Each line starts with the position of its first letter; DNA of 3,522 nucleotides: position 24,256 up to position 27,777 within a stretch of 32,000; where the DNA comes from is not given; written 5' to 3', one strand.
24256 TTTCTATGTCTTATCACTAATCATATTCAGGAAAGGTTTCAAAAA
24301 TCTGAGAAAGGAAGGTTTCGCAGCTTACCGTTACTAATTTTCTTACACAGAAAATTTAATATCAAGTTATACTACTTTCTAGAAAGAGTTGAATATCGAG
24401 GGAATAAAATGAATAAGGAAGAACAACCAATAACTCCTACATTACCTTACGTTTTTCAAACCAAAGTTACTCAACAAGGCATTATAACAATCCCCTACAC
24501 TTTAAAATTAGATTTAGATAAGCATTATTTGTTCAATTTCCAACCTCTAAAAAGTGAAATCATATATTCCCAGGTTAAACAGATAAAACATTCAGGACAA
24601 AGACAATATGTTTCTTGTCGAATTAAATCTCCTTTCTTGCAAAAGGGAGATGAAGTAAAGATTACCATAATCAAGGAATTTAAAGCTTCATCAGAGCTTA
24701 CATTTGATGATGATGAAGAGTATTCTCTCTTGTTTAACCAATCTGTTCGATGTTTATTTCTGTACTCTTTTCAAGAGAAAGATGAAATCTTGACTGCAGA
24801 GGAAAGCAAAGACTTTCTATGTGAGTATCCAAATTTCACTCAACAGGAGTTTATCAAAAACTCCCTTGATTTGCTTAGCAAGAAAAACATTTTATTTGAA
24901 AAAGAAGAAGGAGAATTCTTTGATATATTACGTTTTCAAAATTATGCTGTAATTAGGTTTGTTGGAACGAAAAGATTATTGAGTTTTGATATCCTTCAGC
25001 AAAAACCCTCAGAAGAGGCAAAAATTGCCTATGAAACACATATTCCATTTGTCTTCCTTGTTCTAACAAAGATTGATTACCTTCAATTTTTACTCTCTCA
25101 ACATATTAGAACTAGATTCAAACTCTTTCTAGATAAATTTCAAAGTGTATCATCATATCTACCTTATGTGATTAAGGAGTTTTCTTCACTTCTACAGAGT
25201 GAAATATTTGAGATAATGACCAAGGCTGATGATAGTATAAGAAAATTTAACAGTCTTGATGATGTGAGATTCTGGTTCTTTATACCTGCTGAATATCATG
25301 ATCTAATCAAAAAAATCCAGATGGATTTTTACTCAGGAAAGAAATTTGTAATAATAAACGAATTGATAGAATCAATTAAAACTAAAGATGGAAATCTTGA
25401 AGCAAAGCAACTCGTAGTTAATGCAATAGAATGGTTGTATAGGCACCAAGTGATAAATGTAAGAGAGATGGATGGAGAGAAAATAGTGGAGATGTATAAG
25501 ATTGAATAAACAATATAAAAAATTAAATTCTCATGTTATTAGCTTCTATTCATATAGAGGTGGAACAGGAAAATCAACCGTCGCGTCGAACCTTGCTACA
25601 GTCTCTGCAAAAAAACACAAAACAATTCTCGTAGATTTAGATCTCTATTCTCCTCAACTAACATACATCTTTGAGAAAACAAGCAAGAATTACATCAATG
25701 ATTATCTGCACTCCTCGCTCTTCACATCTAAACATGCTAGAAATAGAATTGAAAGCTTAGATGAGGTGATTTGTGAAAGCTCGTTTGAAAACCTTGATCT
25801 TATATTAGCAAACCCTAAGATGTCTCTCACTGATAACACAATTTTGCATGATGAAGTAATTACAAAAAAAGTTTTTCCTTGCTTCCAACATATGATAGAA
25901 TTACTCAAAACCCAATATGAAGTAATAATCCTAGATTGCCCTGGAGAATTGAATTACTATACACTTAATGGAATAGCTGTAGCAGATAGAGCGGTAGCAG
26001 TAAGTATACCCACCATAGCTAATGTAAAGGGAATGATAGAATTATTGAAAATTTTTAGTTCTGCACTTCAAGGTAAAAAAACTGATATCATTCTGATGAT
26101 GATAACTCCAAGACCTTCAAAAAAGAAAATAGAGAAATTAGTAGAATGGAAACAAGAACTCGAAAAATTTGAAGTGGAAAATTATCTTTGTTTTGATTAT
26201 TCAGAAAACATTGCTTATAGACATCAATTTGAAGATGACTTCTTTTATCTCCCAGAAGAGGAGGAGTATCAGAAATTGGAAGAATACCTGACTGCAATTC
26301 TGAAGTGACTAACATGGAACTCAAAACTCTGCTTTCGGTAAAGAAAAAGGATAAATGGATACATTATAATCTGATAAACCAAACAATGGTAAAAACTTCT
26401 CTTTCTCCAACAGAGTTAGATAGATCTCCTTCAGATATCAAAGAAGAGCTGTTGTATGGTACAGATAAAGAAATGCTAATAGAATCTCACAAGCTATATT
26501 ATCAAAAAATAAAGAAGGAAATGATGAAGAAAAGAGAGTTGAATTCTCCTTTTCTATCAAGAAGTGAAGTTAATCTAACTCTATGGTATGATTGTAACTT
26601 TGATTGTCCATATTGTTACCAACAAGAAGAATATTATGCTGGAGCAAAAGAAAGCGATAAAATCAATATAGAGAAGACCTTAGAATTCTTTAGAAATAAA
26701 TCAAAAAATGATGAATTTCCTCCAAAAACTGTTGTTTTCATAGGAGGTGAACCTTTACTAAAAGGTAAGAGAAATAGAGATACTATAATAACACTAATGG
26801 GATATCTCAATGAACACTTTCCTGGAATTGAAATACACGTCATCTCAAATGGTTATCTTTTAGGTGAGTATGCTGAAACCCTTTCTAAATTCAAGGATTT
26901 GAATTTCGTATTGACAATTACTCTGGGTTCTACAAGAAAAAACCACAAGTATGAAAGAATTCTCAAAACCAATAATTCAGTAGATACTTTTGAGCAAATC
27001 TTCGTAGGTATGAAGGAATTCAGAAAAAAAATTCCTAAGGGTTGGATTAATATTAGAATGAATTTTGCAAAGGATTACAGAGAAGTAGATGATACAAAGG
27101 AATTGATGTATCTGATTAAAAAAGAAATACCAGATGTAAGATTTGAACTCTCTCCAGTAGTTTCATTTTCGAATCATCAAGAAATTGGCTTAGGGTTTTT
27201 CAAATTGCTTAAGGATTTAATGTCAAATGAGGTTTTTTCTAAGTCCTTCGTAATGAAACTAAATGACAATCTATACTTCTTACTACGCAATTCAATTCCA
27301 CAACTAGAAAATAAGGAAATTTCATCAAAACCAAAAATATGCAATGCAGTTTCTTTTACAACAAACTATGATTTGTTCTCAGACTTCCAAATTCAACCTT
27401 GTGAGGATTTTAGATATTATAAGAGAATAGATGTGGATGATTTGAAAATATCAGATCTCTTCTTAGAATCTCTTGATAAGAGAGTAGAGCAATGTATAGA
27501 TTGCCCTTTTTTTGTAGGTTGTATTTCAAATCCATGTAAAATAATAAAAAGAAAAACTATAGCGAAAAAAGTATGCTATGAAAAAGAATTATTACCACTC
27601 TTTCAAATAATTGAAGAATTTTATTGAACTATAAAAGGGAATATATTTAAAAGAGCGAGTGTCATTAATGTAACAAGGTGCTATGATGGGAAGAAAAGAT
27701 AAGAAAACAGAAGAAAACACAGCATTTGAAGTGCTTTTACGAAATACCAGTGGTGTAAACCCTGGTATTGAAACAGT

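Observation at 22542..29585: Candidate archaeal radical SAM/SPASM RiPP operon with unusual partners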

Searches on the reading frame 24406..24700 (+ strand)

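Call 25: search_protein_families(library=pfam, proteins=[window:24406-24700:+], max_evalue=10)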
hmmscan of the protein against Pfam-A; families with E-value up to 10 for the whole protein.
window:24406-24700:+ (98 aa): 1 family
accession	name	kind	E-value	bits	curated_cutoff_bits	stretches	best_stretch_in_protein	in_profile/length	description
PF04014.23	MazE_antitoxin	-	0.45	10.9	24.7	1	18-30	1-13/48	Antidote-toxin recognition MazE, bacterial antitoxin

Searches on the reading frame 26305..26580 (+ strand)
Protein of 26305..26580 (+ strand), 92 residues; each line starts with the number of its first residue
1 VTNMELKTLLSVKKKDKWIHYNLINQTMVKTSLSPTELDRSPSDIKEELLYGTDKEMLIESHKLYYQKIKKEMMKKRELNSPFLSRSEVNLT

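Call 25: search_protein_families(library=pfam, proteins=[window:26305-26580:+], max_evalue=10)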
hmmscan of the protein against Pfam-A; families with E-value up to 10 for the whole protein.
window:26305-26580:+ (92 aa): 1 family
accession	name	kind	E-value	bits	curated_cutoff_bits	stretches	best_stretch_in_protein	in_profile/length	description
PF12376.13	DUF3654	-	0.023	15.4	25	1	42-79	84-121/138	Protein of unknown function (DUF3654)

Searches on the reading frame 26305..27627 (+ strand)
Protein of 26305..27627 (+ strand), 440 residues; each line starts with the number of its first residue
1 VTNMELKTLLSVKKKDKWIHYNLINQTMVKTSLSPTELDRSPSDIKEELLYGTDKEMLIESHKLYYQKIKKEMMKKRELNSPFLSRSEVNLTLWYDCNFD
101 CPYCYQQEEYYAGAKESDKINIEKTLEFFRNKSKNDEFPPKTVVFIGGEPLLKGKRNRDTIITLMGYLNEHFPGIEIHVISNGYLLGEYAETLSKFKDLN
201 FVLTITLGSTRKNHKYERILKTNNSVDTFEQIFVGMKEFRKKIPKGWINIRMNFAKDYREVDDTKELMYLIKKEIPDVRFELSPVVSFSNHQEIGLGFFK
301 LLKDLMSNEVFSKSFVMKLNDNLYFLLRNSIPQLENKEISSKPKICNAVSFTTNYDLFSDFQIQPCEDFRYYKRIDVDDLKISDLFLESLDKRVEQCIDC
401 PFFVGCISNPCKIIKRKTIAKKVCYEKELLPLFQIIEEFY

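Call 4: search_protein_families(library=pfam, proteins=[window:26305-27627:+], max_evalue=0.1)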
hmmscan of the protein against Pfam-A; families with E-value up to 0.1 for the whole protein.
window:26305-27627:+ (440 aa): 3 families
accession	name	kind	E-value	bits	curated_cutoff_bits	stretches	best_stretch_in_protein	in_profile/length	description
PF04055.27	Radical_SAM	-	7.8e-14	52.6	29.5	1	96-252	6-150/166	Radical SAM superfamily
PF13353.11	Fer4_12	-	8.2e-08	33.1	22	1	95-199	13-105/137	4Fe-4S single cluster domain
PF04577.19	Glyco_transf_61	-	0.069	13.8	27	0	122-205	40-119/137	Glycosyltransferase 61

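Call 5: search_protein_families(library=ncbifam, proteins=[window:26305-27627:+], max_evalue=0.1)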
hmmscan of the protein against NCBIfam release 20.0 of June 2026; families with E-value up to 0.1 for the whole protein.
window:26305-27627:+ (440 aa): 39 families (the best 25 are shown)
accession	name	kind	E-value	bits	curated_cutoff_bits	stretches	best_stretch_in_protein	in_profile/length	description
NF038107.1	rSAM_NF038107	equivalog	7.4e-15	54.6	600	1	36-277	41-270/444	Cys-every-fifth radical SAM/SPASM peptide maturase CefB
TIGR04334.1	rSAM_Clo7bot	equivalog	8.8e-15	54.3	600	1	73-289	75-281/440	radical SAM/SPASM domain Clo7bot peptide maturase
NF047865.1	rSAM_PapB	equivalog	4.1e-14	52.6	340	1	88-401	4-307/330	PapB family radical SAM/SPASM ranthipeptide maturase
NF038283.1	viperin_w_prok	equivalog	2e-13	50.1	180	1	88-239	3-150/281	viperin family antiviral radical SAM protein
NF052473.1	rSAM_FlmE_OhkG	exception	1.7e-12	46.8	500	1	37-257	47-264/481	FlmE/OhkG family radical SAM/SPASM peptide maturase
NF041707.1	rSAM_YhhB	equivalog_domain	2.4e-12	46.4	445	1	97-242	12-155/369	cyclophane-forming radical SAM/SPASM peptide maturase YhhB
TIGR04463.1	rSAM_vs_C_rich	equivalog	8.4e-11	41.3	525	1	95-268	90-253/438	TIGR04463 family radical SAM/SPASM RiPP maturase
TIGR04280.1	geopep_mat_rSAM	hypoth_equivalog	3e-10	39.7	400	1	83-262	80-251/428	geopeptide radical SAM maturase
TIGR03974.1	rSAM_six_Cys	equivalog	3e-10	39.6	425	1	53-288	64-289/451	thioether cross-link-forming SCIFF peptide maturase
TIGR03942.1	sulfatase_rSAM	equivalog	3.6e-10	39.4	349.45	1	96-241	10-150/363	anaerobic sulfatase maturase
NF041298.1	rSAM_mat_DynA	equivalog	8.6e-10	38.1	450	1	97-271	11-174/356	dynobactin maturation radical SAM/SPASM protein DynA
NF040492.1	not_ScfB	exception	9.4e-10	37.9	855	1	55-287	65-287/450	ScfB-related radical SAM/SPASM orphan maturase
NF040899.1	ryptide_rSAM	equivalog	1.7e-09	36.9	600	1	72-232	83-237/464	radical SAM/SPASM ryptide class RiPP maturase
TIGR03977.1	rSAM_pair_HxsC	equivalog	3.5e-09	36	267.9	1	91-279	29-198/292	His-Xaa-Ser system radical SAM maturase HxsC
TIGR02666.1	moaA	equivalog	1.1e-08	34.4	284.05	1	95-241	18-152/336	GTP 3',8-cyclase MoaA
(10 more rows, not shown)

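Call 10: find_homologous_proteins(query=window:26305-27627:+)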
Query window:26305-27627:+ (440 aa): 15 proteins with E <= 0.001 among 8000 candidates. Only proteins of 242 to 770 residues were searched: fused or split forms outside these lengths cannot appear, so this answer is no evidence that the protein stands alone or is whole; lengths 'longer' or 'shorter' looks for them.
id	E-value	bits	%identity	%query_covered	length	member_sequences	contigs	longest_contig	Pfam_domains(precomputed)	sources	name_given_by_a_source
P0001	3.9e-274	928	99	94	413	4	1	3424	PF04055.28,PF13353.12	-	-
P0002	9.0e-246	834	85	96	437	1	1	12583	PF04055.28,PF13353.12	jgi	jgi:sulfatase maturation enzyme AslB (radical SAM superfamily)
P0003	9.5e-234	795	79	96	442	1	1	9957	PF04055.28,PF13353.12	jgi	jgi:sulfatase maturation enzyme AslB (radical SAM superfamily)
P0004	1.9e-220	751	76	96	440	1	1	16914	PF04055.28,PF13353.12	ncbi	-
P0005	1.9e-92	329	39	97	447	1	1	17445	PF04055.28,PF13353.12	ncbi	-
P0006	6.2e-13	67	31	43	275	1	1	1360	PF04055.28,PF13353.12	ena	-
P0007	2.2e-7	49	32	44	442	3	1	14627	PF04055.28,PF13353.12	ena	-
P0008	2.4e-7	49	26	64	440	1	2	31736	PF04055.28,PF13353.12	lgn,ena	-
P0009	6.6e-7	47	29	42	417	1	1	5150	PF04055.28,PF13353.12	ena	-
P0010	2.0e-6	46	28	44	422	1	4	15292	PF04055.28,PF13353.12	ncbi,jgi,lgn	jgi:uncharacterized protein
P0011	7.6e-5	40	33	38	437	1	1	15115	PF04055.28,PF13353.12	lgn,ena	-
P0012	8.6e-5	40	28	45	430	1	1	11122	PF04055.28,PF13353.12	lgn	-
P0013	9.0e-5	40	26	43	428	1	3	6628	PF04055.28,PF13353.12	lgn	-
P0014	4.9e-4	38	27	39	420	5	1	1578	PF04055.28,PF13353.12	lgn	-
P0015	5.5e-4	38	29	38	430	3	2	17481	PF04055.28,PF13353.12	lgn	-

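Call 11: find_encoding_contigs(protein=P0002, flank=8000, max_places=2)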
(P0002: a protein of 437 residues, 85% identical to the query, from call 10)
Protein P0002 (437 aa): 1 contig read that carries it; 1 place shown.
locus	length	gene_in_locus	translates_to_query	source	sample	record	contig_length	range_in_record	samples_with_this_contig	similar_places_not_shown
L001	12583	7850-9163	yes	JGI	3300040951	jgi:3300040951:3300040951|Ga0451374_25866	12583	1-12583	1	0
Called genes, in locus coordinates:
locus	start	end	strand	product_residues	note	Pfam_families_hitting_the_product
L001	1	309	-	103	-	?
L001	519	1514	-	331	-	-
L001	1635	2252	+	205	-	-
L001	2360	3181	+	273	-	PF00561:Abhydrolase_1, PF12146:Hydrolase_4, PF12697:Abhydrolase_6, PF03096:Ndr (weak)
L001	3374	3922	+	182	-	-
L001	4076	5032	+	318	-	PF00005:ABC_tran, PF13304:AAA_21 (faint)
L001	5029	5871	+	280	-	-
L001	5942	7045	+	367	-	-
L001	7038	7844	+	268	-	PF10609:ParA (weak), PF01656:CbiA, PF13614:AAA_31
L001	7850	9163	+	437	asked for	PF04055:Radical_SAM, PF13353:Fer4_12 (weak)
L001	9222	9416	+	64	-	-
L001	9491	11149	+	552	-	-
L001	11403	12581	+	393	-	?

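Call 12: find_encoding_contigs(protein=P0003, flank=8000, max_places=2)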
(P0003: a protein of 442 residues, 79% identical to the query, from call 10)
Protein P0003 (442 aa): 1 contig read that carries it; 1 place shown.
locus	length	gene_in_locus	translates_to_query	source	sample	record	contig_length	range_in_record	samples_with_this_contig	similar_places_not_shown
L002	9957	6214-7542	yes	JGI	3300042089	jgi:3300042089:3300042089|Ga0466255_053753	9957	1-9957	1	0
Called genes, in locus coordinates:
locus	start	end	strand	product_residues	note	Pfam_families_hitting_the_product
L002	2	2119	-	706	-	?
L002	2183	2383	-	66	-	-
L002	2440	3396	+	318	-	PF00005:ABC_tran, PF13304:AAA_21 (faint)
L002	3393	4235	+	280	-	-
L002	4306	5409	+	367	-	-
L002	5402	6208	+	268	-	PF10609:ParA (weak), PF01656:CbiA, PF13614:AAA_31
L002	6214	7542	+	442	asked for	PF04055:Radical_SAM, PF13353:Fer4_12 (weak)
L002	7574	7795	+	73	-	-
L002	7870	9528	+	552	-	-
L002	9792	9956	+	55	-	?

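Call 13: find_encoding_contigs(protein=P0004, flank=8000, max_places=2)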
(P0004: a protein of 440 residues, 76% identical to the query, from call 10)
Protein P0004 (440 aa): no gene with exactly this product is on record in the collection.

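Call 14: find_encoding_contigs(protein=P0005, flank=8000, max_places=2)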
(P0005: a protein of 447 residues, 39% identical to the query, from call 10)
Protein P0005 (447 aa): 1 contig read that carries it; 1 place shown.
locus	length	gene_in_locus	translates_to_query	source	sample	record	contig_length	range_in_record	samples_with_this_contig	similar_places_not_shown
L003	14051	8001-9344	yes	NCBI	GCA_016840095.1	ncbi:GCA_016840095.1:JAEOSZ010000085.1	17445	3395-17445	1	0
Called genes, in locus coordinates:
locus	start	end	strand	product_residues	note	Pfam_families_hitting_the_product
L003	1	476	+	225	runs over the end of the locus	PF01177:Asp_Glu_race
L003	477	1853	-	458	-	PF00202:Aminotran_3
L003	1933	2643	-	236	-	-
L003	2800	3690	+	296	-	-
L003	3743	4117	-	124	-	-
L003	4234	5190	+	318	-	PF00005:ABC_tran, PF13304:AAA_21 (faint)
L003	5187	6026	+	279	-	PF01061:ABC2_membrane (weak)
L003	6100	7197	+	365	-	-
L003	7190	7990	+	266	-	PF10609:ParA (weak), PF13614:AAA_31, PF01656:CbiA (weak)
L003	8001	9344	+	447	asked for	PF04055:Radical_SAM, PF13353:Fer4_12 (weak)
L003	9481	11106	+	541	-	-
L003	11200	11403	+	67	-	-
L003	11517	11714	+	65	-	-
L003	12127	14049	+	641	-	?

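Call 18: find_related_loci(query=window:26305-27627:+, collection=genome_contigs, flank=8000)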
Query window:26305-27627:+ (440 aa) in genome_contigs; peptide patterns used: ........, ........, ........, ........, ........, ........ (x = any residue, [..] = any of these).
43 stretches matched a pattern; 1 encode a relative of the query (tblastn E <= 1e-3); 1 distinct loci.
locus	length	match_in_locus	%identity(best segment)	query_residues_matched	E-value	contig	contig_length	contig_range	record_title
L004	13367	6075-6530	34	94-257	9e-18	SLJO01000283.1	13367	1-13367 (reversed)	MAG: Bacteroidales bacterium isolate CSSed165cm_240 CSSed16-5cm-15076, whole genome shotgun sequence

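Call 24: search_solved_structures(query=window:26305-27627:+, max_evalue=1, show_alignments=2)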
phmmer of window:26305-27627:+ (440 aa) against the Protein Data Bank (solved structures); distinct sequences matched with E-value up to 1: 5.
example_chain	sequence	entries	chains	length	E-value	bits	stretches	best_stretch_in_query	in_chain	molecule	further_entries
5wgg_A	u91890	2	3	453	0.0022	20.7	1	91-205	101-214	Radical SAM domain protein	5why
9gm3_A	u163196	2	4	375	0.016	17.9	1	96-215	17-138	ChlB radical SAM domain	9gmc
1tv7_A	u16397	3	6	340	0.071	15.8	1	88-193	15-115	Molybdenum cofactor biosynthesis protein A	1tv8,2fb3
2fb2_A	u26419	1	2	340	0.1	15.3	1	90-193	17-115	Molybdenum cofactor biosynthesis protein A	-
8pxd_A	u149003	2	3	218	0.26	13.9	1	58-124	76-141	Disulfide bond oxidoreductase/isomerase - Dsb | Disulfide bond oxidoreductase/isomerase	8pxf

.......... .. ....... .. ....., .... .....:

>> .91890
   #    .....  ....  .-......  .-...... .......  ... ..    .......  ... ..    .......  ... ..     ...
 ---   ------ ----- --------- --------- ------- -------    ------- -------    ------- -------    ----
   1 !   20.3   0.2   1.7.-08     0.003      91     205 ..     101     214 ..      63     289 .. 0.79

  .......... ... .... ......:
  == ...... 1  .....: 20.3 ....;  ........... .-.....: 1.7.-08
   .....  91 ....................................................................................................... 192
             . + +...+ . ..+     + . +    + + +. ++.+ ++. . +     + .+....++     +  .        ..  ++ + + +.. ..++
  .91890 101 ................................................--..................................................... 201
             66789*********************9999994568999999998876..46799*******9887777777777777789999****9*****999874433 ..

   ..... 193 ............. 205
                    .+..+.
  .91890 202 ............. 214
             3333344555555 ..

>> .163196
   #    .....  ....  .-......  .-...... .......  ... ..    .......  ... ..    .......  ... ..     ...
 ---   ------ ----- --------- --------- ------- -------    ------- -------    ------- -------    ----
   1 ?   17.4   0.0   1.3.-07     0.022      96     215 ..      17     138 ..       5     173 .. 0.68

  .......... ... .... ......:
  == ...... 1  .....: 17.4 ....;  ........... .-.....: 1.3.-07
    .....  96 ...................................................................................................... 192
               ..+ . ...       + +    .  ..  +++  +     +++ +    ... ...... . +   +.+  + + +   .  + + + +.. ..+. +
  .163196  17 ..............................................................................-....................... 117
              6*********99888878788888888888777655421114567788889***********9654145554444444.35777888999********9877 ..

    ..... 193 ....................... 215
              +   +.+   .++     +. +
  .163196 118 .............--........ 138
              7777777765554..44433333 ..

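Call 47: search_protein_families(library=padloc, proteins=[window:26305-27627:+], max_evalue=0.01)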
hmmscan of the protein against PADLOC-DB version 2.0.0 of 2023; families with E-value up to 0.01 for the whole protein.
window:26305-27627:+ (440 aa): 2 families
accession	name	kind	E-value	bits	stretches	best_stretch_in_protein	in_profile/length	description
PDLC02903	pVip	-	5.4e-13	47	1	89-216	2-109/257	Viperins not associated with kinases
PDLC02904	pVip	-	4.9e-10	37.4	1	89-243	5-143/262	Viperins associated with kinases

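Call 53: search_protein_families(library=ncbifam, proteins=[L003:8970-9341:+], max_evalue=10)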
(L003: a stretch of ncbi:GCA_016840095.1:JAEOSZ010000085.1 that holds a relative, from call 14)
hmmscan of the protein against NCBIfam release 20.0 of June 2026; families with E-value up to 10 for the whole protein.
L003:8970-9341:+ (124 aa): 1 family
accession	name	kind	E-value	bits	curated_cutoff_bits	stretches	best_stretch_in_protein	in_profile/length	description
TIGR04085.1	rSAM_more_4Fe4S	domain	0.049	14.1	27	1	29-85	5-72/93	SPASM domain-containing protein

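Call 57: find_encoding_contigs(protein=P0008, flank=6000, max_places=1)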
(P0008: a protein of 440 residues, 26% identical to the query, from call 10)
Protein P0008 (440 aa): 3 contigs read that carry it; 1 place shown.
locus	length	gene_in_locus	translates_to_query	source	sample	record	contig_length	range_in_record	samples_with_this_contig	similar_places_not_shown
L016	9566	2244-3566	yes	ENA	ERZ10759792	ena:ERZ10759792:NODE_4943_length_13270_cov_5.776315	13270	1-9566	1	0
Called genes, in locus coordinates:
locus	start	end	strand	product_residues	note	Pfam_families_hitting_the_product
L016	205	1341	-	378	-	PF01381:HTH_3, PF12844:HTH_19, PF13560:HTH_31, PF13426:PAS_9, PF13487:HD_5, PF01966:HD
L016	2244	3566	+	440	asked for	PF04055:Radical_SAM, PF13353:Fer4_12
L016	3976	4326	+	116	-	PF14076:DUF4258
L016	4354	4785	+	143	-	PF15731:MqsA_antitoxin (weak), PF12728:HTH_17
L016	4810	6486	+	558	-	PF05157:MshEN, PF00437:T2SSE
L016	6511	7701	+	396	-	PF28597:T2SSF_N, PF00482:T2SSF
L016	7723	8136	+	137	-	PF07963:N_methyl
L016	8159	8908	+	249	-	PF06750:A24_N_bact, PF01478:Peptidase_A24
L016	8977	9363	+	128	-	-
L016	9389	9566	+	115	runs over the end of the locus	-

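Call 58: find_encoding_contigs(protein=P0007, flank=6000, max_places=1)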
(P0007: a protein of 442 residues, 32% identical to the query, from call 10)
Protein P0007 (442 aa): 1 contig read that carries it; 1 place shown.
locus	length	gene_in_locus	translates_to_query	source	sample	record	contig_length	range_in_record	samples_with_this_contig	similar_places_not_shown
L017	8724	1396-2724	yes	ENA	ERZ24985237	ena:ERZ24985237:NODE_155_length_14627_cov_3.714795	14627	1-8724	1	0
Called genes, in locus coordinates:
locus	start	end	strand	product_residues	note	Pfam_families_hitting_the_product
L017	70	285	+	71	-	-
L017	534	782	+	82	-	PF09388:SpoOE-like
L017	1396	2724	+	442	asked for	PF04055:Radical_SAM, PF13353:Fer4_12 (weak)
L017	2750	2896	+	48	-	-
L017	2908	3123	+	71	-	-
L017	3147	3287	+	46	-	-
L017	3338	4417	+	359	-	PF00664:ABC_membrane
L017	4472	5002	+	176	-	PF00005:ABC_tran, PF13304:AAA_21 (weak)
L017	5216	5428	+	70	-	-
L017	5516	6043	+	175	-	-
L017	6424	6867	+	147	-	-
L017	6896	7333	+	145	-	-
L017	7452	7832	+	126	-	-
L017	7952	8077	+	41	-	-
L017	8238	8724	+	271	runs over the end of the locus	PF02195:ParB_N, PF17762:HTH_ParB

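Call 59: find_encoding_contigs(protein=P0010, flank=6000, max_places=1)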
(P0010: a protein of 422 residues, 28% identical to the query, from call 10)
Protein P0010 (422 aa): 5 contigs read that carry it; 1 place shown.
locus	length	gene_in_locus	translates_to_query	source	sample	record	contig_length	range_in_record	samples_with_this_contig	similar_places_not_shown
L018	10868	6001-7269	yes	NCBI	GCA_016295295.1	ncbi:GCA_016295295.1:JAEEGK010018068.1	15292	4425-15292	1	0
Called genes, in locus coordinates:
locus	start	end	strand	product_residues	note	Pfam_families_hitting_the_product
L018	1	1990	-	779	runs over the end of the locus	PF04023:FeoA, PF00009:GTP_EFTU (faint), PF01926:MMR_HSR1, PF02421:FeoB_N, PF17910:FeoB_Cyto, PF07670:Gate, PF07664:FeoB_C, PF07670:Gate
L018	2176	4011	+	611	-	PF01381:HTH_3 (faint)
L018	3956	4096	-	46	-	-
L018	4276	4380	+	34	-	-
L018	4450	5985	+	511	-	PF00005:ABC_tran, PF02463:SMC_N (faint), PF13555:AAA_29 (faint), PF13304:AAA_21 (faint), PF00005:ABC_tran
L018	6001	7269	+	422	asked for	PF04055:Radical_SAM, PF13353:Fer4_12 (weak)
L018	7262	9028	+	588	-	PF00005:ABC_tran, PF13304:AAA_21 (faint)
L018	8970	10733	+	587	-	PF00005:ABC_tran, PF02463:SMC_N, PF13304:AAA_21 (faint)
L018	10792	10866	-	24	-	?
